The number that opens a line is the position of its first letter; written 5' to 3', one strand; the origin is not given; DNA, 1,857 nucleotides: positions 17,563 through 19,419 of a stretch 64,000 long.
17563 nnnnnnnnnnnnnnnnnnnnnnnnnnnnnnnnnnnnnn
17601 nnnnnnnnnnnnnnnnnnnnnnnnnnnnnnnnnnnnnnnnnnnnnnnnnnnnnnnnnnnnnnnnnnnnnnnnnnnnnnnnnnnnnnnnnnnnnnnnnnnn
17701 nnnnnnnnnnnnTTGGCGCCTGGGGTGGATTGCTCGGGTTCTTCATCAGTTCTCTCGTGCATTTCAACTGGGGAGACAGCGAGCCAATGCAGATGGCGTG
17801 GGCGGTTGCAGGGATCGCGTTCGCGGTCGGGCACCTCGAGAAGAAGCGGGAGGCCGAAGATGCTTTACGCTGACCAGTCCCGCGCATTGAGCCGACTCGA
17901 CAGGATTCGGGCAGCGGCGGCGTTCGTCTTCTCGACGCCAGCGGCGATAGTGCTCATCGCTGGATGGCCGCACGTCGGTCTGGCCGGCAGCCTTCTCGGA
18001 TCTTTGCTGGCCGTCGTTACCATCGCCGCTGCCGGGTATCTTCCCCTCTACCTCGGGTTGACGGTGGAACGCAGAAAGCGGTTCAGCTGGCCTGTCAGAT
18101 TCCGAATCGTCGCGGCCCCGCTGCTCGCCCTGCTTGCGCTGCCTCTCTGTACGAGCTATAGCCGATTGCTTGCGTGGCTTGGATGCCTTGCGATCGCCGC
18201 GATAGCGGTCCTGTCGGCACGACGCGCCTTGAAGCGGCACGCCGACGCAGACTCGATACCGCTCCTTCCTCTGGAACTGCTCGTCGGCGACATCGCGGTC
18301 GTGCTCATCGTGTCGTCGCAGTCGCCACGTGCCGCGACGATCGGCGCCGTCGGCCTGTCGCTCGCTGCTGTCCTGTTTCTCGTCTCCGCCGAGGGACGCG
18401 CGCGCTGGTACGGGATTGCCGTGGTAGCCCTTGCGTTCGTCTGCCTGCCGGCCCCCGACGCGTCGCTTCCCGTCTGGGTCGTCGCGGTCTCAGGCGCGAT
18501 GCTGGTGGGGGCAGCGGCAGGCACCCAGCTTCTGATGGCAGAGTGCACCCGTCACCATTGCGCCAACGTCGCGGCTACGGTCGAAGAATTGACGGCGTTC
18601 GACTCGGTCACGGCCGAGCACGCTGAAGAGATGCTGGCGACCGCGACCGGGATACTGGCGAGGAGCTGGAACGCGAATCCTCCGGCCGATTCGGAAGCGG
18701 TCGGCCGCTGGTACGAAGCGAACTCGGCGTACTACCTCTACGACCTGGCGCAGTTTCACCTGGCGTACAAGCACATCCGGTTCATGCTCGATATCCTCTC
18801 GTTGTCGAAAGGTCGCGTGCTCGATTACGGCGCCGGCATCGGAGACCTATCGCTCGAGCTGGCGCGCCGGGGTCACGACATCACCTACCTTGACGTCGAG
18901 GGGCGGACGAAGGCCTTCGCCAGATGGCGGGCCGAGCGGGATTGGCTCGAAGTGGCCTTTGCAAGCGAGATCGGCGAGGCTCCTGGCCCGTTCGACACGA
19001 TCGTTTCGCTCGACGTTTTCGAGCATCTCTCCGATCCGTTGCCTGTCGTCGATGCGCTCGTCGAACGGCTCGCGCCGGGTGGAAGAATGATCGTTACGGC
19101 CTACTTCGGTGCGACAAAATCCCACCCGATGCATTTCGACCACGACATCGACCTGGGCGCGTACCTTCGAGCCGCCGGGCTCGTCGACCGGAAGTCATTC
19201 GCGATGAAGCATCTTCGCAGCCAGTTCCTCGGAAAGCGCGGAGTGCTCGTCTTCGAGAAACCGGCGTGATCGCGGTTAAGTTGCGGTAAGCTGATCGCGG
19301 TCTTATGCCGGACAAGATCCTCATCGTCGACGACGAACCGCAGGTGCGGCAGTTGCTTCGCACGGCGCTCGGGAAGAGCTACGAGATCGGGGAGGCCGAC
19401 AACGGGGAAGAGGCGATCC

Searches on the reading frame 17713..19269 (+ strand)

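Call 54: search_protein_families(library=pfam, proteins=[window:17713-19269:+])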
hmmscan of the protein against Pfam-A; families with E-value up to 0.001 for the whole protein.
window:17713-19269:+ (518 aa): 6 families
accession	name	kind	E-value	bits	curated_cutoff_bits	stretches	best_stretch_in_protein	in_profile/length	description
PF13489.12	Methyltransf_23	-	5.1e-14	52.8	27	1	355-465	13-120/164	Methyltransferase domain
PF08242.18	Methyltransf_12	-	6.5e-11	43.3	30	1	370-458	1-97/98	Methyltransferase domain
PF08241.18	Methyltransf_11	-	1.5e-10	42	21.2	1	370-461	1-95/95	Methyltransferase domain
PF13649.12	Methyltransf_25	-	3.3e-09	37.8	27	1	369-457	1-97/97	Methyltransferase domain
PF13847.12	Methyltransf_31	-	3.7e-06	27.1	27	1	365-463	3-111/145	Methyltransferase domain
PF05175.20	MTS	-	0.00052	20.1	23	0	356-432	21-104/170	Methyltransferase small domain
